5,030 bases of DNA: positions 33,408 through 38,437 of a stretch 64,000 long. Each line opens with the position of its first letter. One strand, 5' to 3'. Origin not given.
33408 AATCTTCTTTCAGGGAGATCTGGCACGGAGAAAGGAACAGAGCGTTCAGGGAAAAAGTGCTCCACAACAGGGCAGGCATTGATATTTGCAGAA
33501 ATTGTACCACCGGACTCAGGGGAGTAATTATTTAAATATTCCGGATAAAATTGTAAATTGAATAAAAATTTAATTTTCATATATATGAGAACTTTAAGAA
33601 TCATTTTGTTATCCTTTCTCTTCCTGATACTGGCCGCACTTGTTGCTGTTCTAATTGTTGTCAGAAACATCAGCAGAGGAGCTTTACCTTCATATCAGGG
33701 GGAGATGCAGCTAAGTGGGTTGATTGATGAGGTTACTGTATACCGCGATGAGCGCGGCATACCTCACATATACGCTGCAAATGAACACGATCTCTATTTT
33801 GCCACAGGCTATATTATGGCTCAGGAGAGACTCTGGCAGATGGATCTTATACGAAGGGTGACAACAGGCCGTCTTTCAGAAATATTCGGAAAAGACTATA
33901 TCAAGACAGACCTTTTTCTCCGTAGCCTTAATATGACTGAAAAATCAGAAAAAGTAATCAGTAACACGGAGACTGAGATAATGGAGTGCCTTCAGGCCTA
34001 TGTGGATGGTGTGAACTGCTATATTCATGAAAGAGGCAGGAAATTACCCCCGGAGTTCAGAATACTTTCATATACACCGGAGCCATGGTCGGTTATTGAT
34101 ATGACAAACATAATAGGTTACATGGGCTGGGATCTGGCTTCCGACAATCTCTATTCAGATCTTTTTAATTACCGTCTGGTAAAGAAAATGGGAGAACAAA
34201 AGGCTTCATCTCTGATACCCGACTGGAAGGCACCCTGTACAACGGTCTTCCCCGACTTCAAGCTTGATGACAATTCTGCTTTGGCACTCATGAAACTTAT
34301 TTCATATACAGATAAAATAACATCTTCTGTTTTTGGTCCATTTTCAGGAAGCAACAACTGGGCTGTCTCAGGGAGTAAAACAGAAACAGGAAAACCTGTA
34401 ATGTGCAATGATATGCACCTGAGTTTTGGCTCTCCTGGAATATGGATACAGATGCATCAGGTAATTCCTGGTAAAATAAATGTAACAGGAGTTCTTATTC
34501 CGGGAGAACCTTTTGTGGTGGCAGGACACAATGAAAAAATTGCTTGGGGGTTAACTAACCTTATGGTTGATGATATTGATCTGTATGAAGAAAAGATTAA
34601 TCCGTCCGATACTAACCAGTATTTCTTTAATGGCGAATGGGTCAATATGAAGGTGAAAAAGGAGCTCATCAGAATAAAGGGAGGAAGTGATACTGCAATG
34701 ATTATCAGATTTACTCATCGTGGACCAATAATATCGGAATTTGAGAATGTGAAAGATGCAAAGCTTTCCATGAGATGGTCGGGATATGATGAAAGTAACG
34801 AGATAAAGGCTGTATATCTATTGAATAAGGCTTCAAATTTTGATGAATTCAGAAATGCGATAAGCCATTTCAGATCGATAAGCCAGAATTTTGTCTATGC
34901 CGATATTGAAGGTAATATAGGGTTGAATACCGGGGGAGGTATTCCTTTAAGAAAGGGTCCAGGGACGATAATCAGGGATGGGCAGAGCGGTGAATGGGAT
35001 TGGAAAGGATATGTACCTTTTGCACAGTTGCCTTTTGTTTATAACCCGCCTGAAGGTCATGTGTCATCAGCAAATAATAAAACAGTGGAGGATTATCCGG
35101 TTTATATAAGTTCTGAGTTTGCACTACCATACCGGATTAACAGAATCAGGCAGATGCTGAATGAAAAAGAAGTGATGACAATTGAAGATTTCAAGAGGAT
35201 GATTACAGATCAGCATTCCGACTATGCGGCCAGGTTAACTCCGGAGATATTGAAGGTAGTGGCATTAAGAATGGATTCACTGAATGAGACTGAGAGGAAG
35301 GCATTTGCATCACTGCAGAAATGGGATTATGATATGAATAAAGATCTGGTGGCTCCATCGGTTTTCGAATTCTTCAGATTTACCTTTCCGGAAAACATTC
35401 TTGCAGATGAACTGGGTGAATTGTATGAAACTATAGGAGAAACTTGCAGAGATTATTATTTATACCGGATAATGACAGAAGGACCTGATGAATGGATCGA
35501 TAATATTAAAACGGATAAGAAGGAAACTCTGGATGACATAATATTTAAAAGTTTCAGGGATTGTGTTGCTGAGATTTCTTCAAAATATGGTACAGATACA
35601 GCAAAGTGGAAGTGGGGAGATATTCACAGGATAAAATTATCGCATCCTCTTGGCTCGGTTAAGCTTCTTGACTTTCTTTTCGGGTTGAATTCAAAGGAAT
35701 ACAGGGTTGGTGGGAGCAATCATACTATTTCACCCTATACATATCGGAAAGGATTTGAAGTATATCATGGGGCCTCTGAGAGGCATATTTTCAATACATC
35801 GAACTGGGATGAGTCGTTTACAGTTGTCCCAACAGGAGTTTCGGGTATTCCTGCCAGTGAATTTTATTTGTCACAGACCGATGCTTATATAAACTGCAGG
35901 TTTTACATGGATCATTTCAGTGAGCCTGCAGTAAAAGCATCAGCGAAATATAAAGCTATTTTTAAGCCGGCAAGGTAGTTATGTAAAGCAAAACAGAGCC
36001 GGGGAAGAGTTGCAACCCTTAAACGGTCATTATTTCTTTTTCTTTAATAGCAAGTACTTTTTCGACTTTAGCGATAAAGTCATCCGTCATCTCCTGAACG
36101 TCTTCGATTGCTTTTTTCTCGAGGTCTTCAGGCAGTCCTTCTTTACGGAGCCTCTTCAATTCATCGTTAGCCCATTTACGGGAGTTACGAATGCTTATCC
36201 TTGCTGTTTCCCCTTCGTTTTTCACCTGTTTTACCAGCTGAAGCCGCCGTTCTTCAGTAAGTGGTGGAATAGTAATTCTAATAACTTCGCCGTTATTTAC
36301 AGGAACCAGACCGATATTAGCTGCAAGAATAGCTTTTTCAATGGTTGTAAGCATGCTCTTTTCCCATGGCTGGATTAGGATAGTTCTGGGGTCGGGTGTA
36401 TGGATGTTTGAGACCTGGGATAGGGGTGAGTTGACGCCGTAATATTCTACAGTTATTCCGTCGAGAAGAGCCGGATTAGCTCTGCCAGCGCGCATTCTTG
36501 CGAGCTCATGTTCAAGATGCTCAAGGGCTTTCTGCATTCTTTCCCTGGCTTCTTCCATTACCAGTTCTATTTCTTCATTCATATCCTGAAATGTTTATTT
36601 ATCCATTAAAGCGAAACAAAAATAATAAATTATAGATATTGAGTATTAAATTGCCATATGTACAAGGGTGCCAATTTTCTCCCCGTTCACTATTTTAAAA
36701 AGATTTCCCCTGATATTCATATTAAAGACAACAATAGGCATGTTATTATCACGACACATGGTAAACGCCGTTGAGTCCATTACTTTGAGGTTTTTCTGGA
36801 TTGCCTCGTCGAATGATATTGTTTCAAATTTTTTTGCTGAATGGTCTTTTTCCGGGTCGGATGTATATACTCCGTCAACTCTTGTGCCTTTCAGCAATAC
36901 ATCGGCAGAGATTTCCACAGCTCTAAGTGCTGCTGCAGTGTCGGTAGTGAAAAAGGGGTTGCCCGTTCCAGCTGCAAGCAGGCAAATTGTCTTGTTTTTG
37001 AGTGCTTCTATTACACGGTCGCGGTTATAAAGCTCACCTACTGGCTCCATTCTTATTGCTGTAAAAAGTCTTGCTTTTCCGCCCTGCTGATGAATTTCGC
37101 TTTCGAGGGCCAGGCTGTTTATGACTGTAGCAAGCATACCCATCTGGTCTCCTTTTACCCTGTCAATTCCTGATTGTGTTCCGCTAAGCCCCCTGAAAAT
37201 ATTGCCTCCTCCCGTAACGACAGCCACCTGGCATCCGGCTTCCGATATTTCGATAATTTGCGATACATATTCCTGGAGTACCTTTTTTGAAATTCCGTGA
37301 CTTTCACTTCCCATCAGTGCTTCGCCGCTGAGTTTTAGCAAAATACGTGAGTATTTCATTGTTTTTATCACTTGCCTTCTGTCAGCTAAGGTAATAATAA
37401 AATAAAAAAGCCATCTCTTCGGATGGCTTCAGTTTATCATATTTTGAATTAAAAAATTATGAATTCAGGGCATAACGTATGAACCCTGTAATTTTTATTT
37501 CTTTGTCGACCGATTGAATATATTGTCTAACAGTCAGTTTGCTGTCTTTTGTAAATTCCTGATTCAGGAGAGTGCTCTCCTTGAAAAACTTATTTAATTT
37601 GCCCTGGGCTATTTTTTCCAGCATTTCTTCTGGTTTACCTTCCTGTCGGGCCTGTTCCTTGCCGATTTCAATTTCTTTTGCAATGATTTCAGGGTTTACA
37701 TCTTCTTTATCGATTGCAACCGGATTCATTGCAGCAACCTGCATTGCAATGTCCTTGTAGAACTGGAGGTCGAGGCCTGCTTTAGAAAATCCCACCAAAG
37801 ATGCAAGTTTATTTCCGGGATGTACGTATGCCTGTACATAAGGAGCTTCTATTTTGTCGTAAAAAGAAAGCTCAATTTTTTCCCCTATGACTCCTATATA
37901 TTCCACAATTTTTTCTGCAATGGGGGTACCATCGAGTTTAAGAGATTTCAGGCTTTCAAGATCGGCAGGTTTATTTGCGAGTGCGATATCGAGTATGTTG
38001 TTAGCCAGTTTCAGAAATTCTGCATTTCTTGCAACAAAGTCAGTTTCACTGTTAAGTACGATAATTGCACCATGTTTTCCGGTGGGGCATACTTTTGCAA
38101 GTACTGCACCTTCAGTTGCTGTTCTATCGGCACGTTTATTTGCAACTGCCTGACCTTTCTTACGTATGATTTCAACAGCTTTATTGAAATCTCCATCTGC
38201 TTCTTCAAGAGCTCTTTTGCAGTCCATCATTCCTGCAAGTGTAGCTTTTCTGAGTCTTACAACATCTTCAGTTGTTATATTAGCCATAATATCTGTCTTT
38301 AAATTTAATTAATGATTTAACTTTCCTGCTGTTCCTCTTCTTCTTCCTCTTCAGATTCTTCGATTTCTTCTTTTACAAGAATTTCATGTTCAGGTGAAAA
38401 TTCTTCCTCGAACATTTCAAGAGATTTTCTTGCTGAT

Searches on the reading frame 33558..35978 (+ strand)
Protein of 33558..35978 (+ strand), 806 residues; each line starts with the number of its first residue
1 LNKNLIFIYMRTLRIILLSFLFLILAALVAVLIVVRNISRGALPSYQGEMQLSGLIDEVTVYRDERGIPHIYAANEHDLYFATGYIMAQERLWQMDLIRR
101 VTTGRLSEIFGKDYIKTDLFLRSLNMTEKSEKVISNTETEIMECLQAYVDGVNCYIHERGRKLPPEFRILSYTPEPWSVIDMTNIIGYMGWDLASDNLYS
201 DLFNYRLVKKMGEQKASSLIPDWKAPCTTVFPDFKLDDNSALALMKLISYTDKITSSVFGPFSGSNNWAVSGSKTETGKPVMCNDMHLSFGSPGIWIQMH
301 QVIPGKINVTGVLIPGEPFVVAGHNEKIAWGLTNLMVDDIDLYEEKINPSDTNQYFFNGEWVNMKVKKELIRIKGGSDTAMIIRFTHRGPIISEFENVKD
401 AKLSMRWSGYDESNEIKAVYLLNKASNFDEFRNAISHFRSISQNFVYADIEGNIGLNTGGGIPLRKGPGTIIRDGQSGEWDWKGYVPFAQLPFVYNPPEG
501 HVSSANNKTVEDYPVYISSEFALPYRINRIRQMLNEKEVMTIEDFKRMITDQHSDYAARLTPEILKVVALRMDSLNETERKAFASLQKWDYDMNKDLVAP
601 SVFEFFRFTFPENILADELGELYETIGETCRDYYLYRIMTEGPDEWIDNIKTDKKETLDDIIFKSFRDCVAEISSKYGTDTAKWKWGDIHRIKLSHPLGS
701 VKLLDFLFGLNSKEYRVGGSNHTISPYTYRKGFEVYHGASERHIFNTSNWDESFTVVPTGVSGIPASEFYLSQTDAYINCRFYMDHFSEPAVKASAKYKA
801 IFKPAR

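Call 14: search_protein_families(library=pfam, proteins=[window:33558-35978:+], max_evalue=0.00001)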
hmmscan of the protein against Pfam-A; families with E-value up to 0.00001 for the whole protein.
window:33558-35978:+ (806 aa): 1 family
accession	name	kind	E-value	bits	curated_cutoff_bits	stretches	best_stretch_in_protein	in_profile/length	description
PF01804.23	Penicil_amidase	-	3.5e-215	717.5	21.3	1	58-793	1-674/675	Penicillin amidase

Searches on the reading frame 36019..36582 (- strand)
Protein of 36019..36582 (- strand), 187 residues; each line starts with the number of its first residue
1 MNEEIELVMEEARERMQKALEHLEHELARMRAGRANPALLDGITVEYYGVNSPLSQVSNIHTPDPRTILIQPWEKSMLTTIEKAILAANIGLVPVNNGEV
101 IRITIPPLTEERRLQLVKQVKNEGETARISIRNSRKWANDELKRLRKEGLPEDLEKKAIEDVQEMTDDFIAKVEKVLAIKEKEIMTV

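Call 49: search_protein_families(library=pfam, proteins=[window:36019-36582:-], max_evalue=0.00001)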
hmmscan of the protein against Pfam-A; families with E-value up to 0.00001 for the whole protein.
window:36019-36582:- (187 aa): 1 family
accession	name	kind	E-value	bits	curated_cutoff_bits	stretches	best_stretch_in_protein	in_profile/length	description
PF01765.24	RRF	-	2.8e-63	213.1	29.7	1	23-185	1-164/164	Ribosome recycling factor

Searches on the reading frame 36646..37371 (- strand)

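Call 49: search_protein_families(library=pfam, proteins=[window:36646-37371:-], max_evalue=0.00001)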
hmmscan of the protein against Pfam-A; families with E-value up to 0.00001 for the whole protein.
window:36646-37371:- (241 aa): 1 family
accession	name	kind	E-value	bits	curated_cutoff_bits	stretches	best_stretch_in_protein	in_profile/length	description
PF00696.33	AA_kinase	-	3.7e-36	125.5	24.9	1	9-217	2-234/234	Amino acid kinase family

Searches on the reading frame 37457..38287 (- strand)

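Call 49: search_protein_families(library=pfam, proteins=[window:37457-38287:-], max_evalue=0.00001)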
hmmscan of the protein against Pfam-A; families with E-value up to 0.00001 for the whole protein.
window:37457-38287:- (276 aa): 1 family
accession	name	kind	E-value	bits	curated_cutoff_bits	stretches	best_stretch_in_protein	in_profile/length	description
PF00889.24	EF_TS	-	2.6e-62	210.5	27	1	73-274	1-202/204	Elongation factor TS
